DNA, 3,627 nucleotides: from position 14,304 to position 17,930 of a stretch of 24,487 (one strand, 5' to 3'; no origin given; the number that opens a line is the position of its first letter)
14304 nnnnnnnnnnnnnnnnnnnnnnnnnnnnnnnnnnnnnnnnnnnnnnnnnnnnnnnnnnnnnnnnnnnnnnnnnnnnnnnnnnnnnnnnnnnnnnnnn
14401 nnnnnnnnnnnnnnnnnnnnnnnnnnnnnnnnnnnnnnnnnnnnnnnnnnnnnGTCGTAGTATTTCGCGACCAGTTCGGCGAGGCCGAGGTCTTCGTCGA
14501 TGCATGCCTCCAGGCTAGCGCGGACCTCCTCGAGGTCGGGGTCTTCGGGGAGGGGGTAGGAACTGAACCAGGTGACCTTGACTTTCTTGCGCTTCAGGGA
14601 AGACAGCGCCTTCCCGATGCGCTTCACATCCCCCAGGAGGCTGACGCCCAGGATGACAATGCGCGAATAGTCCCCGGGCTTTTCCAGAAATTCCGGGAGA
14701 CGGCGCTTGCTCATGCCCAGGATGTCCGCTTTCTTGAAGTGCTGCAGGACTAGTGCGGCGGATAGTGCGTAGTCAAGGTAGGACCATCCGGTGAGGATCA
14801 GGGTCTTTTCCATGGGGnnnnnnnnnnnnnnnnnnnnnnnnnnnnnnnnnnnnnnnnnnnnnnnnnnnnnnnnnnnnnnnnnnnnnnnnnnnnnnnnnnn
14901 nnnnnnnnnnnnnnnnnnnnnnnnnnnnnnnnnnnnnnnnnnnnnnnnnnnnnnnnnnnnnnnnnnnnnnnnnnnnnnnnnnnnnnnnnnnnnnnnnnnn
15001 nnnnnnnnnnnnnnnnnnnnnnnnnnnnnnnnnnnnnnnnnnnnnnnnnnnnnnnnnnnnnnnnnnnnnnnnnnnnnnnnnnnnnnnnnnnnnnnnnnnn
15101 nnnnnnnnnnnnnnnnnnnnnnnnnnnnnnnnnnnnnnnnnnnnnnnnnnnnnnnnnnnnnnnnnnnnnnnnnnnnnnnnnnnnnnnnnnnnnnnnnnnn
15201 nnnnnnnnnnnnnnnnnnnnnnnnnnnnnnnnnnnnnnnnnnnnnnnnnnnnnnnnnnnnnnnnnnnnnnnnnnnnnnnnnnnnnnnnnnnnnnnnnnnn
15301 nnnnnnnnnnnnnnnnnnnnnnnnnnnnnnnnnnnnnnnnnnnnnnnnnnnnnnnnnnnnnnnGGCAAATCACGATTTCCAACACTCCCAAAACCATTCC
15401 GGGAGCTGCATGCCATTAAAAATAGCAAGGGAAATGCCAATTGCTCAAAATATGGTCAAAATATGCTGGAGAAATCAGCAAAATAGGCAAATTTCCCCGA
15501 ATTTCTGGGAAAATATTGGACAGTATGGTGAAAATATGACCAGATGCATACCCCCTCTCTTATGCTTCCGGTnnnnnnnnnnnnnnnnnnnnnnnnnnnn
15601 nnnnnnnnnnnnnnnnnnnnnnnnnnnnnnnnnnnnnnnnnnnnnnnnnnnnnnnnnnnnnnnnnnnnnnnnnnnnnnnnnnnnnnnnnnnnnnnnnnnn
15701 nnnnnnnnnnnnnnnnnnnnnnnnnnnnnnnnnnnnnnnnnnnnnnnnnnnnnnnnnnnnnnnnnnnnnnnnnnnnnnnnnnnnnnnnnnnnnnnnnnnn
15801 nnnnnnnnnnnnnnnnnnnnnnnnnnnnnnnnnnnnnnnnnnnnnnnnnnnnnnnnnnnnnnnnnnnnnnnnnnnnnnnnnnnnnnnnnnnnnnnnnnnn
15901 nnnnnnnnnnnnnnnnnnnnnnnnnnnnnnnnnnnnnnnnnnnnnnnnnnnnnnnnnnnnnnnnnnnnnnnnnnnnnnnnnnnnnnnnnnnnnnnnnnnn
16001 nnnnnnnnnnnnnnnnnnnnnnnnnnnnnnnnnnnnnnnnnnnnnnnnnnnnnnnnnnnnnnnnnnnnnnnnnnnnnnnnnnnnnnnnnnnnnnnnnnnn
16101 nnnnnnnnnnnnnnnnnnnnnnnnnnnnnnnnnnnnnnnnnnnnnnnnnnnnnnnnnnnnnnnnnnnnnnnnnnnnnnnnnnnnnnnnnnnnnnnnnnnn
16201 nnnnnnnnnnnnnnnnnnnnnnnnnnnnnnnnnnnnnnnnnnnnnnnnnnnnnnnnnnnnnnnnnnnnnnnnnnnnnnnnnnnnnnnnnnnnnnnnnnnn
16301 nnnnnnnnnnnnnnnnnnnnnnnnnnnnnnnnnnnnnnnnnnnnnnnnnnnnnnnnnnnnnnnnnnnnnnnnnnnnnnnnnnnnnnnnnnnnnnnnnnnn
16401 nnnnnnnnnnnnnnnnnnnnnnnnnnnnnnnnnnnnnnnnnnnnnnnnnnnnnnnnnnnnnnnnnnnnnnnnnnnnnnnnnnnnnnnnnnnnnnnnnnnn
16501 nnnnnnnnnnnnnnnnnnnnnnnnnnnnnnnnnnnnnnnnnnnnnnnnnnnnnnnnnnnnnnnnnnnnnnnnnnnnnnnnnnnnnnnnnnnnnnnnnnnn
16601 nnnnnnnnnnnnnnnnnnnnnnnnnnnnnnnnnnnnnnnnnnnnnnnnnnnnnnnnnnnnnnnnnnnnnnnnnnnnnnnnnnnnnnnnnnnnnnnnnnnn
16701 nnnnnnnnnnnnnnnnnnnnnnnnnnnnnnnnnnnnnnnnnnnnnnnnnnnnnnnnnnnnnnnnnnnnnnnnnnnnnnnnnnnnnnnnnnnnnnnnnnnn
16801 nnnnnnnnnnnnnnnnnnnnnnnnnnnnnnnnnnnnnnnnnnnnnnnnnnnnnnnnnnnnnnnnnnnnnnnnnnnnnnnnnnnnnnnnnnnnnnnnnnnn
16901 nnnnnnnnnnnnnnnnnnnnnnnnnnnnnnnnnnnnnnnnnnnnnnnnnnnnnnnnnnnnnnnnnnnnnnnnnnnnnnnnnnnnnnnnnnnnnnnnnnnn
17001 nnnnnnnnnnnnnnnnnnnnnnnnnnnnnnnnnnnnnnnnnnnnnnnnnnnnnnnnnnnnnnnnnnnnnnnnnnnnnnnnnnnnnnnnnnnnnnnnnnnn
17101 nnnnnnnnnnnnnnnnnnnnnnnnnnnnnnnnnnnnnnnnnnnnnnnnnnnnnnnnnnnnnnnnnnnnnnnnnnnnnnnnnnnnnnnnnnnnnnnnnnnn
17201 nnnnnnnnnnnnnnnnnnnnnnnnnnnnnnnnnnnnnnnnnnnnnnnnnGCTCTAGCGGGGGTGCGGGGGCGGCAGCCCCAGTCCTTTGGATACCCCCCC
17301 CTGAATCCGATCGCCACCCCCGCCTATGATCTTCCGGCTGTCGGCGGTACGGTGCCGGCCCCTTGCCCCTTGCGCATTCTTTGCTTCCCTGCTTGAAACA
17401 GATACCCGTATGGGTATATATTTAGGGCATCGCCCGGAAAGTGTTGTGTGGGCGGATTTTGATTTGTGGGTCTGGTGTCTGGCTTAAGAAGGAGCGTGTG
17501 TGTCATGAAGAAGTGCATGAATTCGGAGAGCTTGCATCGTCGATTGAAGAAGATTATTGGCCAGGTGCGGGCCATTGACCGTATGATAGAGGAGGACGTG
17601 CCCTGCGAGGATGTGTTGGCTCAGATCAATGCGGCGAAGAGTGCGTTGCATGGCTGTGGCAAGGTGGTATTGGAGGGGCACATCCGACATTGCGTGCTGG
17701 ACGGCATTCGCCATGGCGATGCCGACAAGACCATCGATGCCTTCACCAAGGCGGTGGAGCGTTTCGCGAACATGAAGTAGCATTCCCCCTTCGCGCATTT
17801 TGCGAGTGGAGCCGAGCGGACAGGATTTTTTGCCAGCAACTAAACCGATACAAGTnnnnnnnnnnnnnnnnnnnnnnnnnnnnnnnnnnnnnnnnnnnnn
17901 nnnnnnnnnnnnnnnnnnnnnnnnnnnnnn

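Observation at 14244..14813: The bEBP sensor domain looks like a catalytically inactivated DHH phosphoesterase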

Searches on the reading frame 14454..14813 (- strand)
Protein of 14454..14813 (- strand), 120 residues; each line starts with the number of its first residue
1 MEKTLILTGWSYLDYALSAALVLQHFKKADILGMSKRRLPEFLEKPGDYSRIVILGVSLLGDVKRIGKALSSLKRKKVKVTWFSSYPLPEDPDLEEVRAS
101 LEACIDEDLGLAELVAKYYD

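Call 72: predict_structure(alignment_id=A4)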
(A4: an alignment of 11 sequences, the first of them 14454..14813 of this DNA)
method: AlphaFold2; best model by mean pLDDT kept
length: 120 residues; sequences in the alignment: 11
mean_pLDDT: 94.8   pTM: 0.89
mean pLDDT of the five models: 94.8, 94.1, 93.6, 93.5, 93.1
residues with pLDDT >= 90: 108; 70-90: 11; 50-70: 1; < 50: 0
segments of 3 or more residues with pLDDT < 50: none
pLDDT, mean of each block of 10 residues (from residue 1): 92 95 97 95 94 96 94 97 94 92 95 96
secondary structure, 60 per line:
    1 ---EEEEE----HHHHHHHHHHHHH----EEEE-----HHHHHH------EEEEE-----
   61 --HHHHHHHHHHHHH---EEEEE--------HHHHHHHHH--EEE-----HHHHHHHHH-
elements in order: E4-8 H13-25 E30-33 H39-44 E51-55 H63-75 E79-83 H92-100 E103-105 H111-119

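Call 74: fold_search(model_id=the predicted structure, library=pdb)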
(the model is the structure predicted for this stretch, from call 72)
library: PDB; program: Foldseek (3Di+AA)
matches with E <= 10: 1750; with E <= 0.001: 38
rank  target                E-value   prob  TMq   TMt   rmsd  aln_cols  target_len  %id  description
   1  9of3_E                1.6e-04  1.00  0.50  0.52   5.1       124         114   13  Structure of the Acinetobacter baumannii Response Regulator PmrA Receiver Domain D10N mutation (released 2025-11-26)
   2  9of3_A                2.0e-04  1.00  0.52  0.52   5.0       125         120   14  Structure of the Acinetobacter baumannii Response Regulator PmrA Receiver Domain D10N mutation (released 2025-11-26)
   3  7m0s_B                2.6e-04  1.00  0.53  0.52   4.9       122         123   11  N-terminal domain of PmrA from Acinetobacter baumannii (released 2021-11-03)
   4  9of4_C                2.6e-04  1.00  0.52  0.51   5.0       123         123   14  Structure of the Acinetobacter baumannii Response Regulator PmrA Receiver Domain M12I Mutation (released 2025-11-26)
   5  9of8_B                3.1e-04  1.00  0.51  0.50   5.1       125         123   13  Structure of the Acinetobacter baumannii Response Regulator PmrA Receiver Domain S119T Mutation (released 2025-11-26)
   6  2qxy_B                3.6e-04  1.00  0.54  0.55   4.8       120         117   12  Crystal structure of a response regulator from Thermotoga maritima (released 2007-08-28)
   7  8imw_B                3.6e-04  1.00  0.51  0.50   5.1       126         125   10  Crystal structure of response regulator PmrA receiver domain (released 2024-03-13)
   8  3crn_A                3.8e-04  1.00  0.56  0.53   4.8       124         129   15  Crystal structure of response regulator receiver domain protein (CheY-like) from Methanospirillum hungatei JF-1 (released 2008-04-22)
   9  5uic_B                3.8e-04  1.00  0.54  0.53   4.7       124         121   16  Structure of the Francisella response regulator receiver domain, QseB (released 2017-08-16)
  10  2yxb                  3.8e-04  1.00  0.49  0.44   5.6       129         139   19  Crystal structure of the methylmalonyl-CoA mutase alpha-subunit from Aeropyrum pernix (released 2007-10-30)
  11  1zh2_B                4.1e-04  1.00  0.54  0.54   4.8       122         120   18  Crystal Structure Of The Calcium-Bound Receiver Domain Of Kdp Potassium Transport System Response Regulator KdpE (released 2005-12-13)
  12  9of3_D                4.1e-04  1.00  0.50  0.52   5.1       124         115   11  Structure of the Acinetobacter baumannii Response Regulator PmrA Receiver Domain D10N mutation (released 2025-11-26)
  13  8dpb_D                4.1e-04  1.00  0.50  0.43   5.7       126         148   12  MeaB in complex with the cobalamin-binding domain of its target mutase with GMPPCP bound (released 2023-03-01)
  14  7m0s_A                4.3e-04  1.00  0.53  0.51   4.9       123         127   13  N-terminal domain of PmrA from Acinetobacter baumannii (released 2021-11-03)
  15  5iuk_F                4.3e-04  1.00  0.54  0.50   5.1       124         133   16  Crystal structure of the DesK-DesR complex in the phosphotransfer state with high Mg2+ (150 mM) (released 2016-12-21)
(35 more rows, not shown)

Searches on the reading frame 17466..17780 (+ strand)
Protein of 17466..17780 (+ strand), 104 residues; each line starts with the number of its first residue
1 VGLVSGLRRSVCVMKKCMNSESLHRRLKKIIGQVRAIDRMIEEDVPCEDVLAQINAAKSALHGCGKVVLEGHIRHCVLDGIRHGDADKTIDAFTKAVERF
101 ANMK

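Call 16: search_protein_families(library=pfam, proteins=[window:17466-17780:+], max_evalue=0.01)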
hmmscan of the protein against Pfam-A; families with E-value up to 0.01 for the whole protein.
window:17466-17780:+ (104 aa): 1 family
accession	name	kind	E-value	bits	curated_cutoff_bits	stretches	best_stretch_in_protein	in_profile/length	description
PF02583.22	Trns_repr_metal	-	1.9e-26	92.7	22.8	1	21-98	3-77/78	Metal-sensitive transcriptional repressor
